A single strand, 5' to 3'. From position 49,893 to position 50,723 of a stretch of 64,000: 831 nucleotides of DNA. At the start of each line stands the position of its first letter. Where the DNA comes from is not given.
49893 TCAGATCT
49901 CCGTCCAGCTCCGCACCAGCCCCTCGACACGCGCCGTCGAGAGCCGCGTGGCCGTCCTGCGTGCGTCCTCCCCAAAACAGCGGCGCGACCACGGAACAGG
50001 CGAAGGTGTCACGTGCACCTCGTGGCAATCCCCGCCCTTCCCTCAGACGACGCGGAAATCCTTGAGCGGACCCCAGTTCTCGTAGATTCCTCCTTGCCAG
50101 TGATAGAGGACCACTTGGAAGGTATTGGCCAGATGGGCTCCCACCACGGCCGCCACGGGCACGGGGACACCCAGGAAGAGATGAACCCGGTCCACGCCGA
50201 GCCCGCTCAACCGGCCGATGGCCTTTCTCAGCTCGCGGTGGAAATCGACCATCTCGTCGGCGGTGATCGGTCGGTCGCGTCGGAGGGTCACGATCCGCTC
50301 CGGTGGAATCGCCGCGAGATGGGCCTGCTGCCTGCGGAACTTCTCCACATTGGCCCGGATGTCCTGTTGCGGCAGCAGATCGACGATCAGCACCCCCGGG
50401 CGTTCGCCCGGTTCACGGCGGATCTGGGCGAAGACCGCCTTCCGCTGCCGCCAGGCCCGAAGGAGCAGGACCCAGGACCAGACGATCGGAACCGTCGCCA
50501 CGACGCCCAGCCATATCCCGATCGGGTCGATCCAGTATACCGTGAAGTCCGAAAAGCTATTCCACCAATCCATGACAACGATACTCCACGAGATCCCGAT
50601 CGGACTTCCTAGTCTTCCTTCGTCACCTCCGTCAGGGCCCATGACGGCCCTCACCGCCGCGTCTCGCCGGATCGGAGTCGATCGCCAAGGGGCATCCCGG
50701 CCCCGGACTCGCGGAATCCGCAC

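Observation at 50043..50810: Membrane-anchored SAVED/CARF-like sensor ORF appended to a type I (not type III) CRISPR interference operon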

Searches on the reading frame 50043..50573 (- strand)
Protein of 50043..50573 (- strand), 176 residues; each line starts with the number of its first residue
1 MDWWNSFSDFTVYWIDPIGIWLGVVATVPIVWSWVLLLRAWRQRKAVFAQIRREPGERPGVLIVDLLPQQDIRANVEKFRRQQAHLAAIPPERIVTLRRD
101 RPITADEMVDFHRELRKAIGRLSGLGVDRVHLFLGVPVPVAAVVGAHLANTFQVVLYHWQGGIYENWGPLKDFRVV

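Call 3: search_protein_families(library=pfam, proteins=[window:50043-50573:-], max_evalue=10)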
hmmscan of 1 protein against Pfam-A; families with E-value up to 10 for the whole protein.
window:50043-50573:- (176 aa): 1 family
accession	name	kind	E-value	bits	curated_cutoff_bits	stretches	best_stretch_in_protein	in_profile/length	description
PF18145.6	SAVED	-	2.5e-08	34.3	26.2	1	100-162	115-180/190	SMODS-associated and fused to various effectors sensor domain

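Call 4: search_protein_families(library=padloc, proteins=[window:50043-50573:-], max_evalue=10)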
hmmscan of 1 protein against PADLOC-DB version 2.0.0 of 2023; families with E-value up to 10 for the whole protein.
window:50043-50573:- (176 aa): 19 families
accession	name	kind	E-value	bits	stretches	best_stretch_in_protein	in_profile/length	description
PDLC01160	CARF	-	9.4e-57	189.8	1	4-171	2-170/172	"CARF, 2 TMs"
PDLC02011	SAVED4--SAVED_TM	-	2.8e-41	139.9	1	3-174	115-274/278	-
PDLC00728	Effector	-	2.6e-09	34.6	1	56-160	292-394/432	TIR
PDLC02012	SAVED5--SAVED_TIR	-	3.5e-08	30.9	1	61-161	290-379/404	-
PDLC02008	SAVED4--SAVED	-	7.1e-07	27.9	1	96-166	30-95/104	-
PDLC01159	CARF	-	0.00029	18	1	103-165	382-445/456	"CARF, 2 TMs, fused to lon-like S16 protease"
PDLC02013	SAVED5--SAVED_TIR_JAB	-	0.00031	17.4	1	64-163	464-558/584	-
PDLC02010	SAVED4--SAVED_LON_TM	-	0.00034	17.8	1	103-164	382-443/455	-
PDLC02009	SAVED4--SAVED_LON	-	0.00052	17.1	1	126-160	419-453/470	-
PDLC00727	Effector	-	0.0006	16.4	1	65-162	469-563/590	TIR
PDLC00740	Effector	-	0.00072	16.4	1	85-153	288-361/391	Endonuclease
PDLC00663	Effector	-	0.0016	15.9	1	110-167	247-304/317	1TM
PDLC01050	CRISPR-Lon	-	0.0035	14.2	1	123-164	405-446/458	Lon protease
PDLC01999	SAVED1--SAVED_HNH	-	0.0088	13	1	67-153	280-358/387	-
PDLC00746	Effector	-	0.0094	13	1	105-152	316-365/389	Endonuclease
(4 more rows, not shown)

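Call 5: search_protein_families(library=ncbifam, proteins=[window:50043-50573:-], max_evalue=10)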
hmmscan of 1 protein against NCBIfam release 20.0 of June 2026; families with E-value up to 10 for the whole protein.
window:50043-50573:- (176 aa): 1 family
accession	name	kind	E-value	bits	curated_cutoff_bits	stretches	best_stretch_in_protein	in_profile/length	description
NF033611.0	SAVED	domain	1.7e-11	44.1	33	1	69-165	156-254/261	SAVED domain-containing protein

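Call 10: find_homologous_proteins(query=window:50043-50573:-, max_evalue=0.001)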
Query window:50043-50573:- (176 aa): 4 proteins with E <= 0.001 among 264 candidates.
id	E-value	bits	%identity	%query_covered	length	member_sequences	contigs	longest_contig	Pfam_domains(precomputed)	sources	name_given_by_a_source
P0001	1.5e-114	398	100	100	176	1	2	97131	PF18145.7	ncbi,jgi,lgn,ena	-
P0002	4.0e-74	266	66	99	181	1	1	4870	PF18145.7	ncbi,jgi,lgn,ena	-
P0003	4.1e-74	266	67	99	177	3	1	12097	PF18145.7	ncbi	-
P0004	2.7e-37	146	44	95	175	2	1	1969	-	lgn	-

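Call 12: find_encoding_contigs(protein=P0001, flank=10000)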
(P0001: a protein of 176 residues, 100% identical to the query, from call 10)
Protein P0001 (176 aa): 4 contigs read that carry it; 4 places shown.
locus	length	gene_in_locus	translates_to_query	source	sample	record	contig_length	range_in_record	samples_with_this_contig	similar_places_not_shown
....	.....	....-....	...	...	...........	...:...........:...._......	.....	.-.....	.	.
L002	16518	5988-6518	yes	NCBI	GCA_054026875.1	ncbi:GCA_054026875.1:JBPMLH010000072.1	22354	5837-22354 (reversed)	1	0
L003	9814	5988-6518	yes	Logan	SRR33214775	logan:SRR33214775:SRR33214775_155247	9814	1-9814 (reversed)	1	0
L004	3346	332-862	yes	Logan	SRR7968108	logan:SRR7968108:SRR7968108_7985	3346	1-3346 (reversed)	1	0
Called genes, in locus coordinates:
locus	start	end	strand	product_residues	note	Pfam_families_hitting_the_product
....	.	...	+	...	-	?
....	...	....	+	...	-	-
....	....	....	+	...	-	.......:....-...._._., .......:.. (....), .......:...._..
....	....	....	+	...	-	-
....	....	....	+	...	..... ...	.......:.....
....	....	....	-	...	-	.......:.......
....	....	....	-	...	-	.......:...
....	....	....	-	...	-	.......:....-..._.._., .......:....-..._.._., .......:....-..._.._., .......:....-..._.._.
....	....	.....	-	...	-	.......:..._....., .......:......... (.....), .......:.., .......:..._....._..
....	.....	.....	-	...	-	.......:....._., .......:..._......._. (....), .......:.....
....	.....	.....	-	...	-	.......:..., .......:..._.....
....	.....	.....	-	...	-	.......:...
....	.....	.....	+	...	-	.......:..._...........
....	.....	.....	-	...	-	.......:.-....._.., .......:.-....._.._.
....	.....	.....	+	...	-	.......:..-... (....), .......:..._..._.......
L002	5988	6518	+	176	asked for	PF18145:SAVED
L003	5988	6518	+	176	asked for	PF18145:SAVED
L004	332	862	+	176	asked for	PF18145:SAVED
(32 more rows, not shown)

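Call 14: find_encoding_contigs(protein=P0003, flank=10000)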
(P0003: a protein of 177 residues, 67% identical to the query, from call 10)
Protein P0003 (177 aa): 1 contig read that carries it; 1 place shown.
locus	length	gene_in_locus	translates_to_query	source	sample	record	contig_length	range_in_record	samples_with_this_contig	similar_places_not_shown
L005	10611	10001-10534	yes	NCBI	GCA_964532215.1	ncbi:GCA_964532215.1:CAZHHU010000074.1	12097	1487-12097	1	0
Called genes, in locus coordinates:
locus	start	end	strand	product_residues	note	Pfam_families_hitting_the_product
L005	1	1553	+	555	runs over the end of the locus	PF17391:Urocanase_N, PF01175:Urocanase, PF17392:Urocanase_C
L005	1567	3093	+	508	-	PF00221:Lyase_aromatic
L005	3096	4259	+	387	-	PF13433:Peripla_BP_5, PF13458:Peripla_BP_6, PF01094:ANF_receptor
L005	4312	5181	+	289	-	PF02653:BPD_transp_2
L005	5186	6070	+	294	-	PF02653:BPD_transp_2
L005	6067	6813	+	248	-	PF00005:ABC_tran, PF12399:BCA_ABC_TP_C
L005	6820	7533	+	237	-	PF00005:ABC_tran, PF13304:AAA_21 (faint)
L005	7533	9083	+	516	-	PF00221:Lyase_aromatic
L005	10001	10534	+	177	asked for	PF18145:SAVED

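Call 15: find_encoding_contigs(protein=P0002, flank=10000)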
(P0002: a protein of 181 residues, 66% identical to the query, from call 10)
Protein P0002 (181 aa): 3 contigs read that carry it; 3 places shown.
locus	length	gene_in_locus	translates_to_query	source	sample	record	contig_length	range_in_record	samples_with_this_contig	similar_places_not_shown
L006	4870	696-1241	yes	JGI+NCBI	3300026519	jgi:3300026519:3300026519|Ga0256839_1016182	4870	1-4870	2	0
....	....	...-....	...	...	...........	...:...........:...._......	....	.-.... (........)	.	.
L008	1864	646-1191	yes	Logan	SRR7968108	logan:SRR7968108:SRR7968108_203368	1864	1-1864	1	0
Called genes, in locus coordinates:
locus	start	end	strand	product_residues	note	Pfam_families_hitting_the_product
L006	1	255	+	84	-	?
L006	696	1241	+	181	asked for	PF18145:SAVED (weak)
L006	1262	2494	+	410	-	PF03787:RAMPs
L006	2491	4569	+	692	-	PF12469:Cmr2_N, PF22335:Cas10-Cmr2_palm2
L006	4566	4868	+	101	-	?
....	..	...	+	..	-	-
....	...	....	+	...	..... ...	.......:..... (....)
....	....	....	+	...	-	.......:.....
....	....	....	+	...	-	?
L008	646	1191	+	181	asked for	PF18145:SAVED (weak)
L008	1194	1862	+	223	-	?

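Call 16: find_encoding_contigs(protein=P0004, flank=10000)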
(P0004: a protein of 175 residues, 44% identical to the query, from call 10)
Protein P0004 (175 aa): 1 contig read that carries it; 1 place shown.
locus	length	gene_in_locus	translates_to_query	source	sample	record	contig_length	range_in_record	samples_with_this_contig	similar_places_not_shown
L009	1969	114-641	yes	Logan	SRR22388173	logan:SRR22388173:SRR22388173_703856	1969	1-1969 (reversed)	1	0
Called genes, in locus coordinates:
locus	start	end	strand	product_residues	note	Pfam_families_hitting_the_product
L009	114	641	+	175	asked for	-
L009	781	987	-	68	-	-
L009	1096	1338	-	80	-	-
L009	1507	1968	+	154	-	?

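Call 24: search_protein_representatives(alignment_id=A1)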
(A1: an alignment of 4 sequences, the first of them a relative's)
Query: 4 sequences, 176 profile positions. Proteins with E-value up to 0.001 (for the whole library): 343; up to 1e-10: 144; up to 1e-30: 40. The best 150 are listed.
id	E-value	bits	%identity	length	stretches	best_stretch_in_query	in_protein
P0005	7.3e-98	342.0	-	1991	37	51-76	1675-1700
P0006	1.0e-52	194.9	-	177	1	6-171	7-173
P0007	2.8e-51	190.3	-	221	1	5-173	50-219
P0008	3.4e-48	180.2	-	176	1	1-171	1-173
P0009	2.0e-47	177.7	-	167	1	13-172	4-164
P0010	6.0e-47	176.2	-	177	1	13-172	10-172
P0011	2.5e-46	174.2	-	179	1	12-172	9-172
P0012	6.6e-46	172.8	-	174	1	7-172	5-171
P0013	3.1e-44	167.4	-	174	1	8-172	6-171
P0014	2.6e-43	164.4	-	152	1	4-150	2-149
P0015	1.7e-42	161.7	-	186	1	12-172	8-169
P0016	1.7e-42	161.7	-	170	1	8-173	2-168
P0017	6.1e-42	159.9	-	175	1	7-171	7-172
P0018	6.7e-42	159.7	-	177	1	4-173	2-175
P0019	1.2e-41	159.0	-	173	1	15-172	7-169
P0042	1.6e-31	126.0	-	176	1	11-172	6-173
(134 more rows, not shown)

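Call 25: search_solved_structures(query=A1, max_evalue=10, show_alignments=3)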
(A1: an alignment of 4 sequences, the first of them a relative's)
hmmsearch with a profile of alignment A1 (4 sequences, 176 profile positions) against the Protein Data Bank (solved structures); distinct sequences matched with E-value up to 10: 9.
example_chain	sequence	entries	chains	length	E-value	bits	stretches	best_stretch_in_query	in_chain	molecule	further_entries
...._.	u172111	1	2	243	4.6e-07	33.2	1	50-173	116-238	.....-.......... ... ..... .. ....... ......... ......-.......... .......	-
6vm6_A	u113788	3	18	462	0.035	17.3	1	100-164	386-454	SAVED domain-containing protein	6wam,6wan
6vm5_A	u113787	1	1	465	0.044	17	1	97-164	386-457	SAVED domain-containing protein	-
7qqk_A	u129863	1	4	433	0.11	15.6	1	113-160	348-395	TIR_SAVED fusion protein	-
8tl0_A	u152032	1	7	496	0.16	15.2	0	131-165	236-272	CHAT domain-containing protein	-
8t1p_D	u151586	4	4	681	0.79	12.9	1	7-60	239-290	Probable multidrug resistance ABC transporter ATP-binding/permease protein YheH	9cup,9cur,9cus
7m33_D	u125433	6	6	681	0.86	12.8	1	7-89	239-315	Probable multidrug resistance ABC transporter ATP-binding/permease protein YheH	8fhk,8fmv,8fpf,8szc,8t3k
9om3_B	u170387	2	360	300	0.9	12.7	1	85-148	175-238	C3-A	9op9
7moq_Z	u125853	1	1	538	5.7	10.1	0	77-137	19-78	Outer dynein arm docking complex protein oda protein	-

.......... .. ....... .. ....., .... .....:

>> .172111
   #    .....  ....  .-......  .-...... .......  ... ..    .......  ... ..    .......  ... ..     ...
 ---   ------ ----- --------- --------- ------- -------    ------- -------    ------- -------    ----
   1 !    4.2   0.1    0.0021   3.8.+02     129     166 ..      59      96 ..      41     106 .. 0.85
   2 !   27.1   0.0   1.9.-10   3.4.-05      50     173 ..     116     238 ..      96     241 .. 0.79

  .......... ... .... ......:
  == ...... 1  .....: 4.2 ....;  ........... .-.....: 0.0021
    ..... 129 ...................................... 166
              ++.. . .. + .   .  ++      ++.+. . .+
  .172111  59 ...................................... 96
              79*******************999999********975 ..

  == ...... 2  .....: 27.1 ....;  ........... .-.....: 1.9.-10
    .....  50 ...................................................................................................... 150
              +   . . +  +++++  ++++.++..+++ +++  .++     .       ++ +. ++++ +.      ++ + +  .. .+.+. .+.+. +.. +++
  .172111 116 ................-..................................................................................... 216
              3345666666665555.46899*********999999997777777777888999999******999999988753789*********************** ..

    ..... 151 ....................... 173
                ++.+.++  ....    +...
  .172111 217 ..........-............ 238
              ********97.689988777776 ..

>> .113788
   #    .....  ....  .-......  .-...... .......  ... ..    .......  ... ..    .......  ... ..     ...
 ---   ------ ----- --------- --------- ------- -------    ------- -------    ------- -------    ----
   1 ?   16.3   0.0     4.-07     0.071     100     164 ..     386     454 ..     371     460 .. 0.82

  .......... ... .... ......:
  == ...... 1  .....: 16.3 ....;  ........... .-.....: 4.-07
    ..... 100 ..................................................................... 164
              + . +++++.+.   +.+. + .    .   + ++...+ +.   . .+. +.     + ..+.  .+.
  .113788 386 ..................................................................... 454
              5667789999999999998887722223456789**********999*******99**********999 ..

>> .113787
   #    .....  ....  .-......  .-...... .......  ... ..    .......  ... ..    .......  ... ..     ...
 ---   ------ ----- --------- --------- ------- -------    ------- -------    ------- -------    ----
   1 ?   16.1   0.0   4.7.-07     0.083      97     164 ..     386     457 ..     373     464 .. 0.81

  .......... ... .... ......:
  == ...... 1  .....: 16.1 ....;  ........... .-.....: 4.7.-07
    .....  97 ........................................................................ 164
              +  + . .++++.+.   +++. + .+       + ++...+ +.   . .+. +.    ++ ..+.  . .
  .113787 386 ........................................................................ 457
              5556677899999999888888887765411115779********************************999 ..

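Call 40: find_related_loci(query=A1, collection=genome_contigs, flank=10000)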
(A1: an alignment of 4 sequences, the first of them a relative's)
Query A1 (176 aa) in genome_contigs; peptide patterns used: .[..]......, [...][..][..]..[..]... (x = any residue, [..] = any of these).
19 stretches matched a pattern; 1 encode a relative of the query (tblastn E <= 1e-3); 1 distinct loci.
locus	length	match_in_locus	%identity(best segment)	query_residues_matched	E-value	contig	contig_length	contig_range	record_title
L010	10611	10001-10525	67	1-175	6e-79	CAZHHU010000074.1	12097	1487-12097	MAG TPA_asm: uncultured Geminicoccaceae bacterium isolate SRP163575_co1_513 genome assembly, contig: NODE_11581_length_1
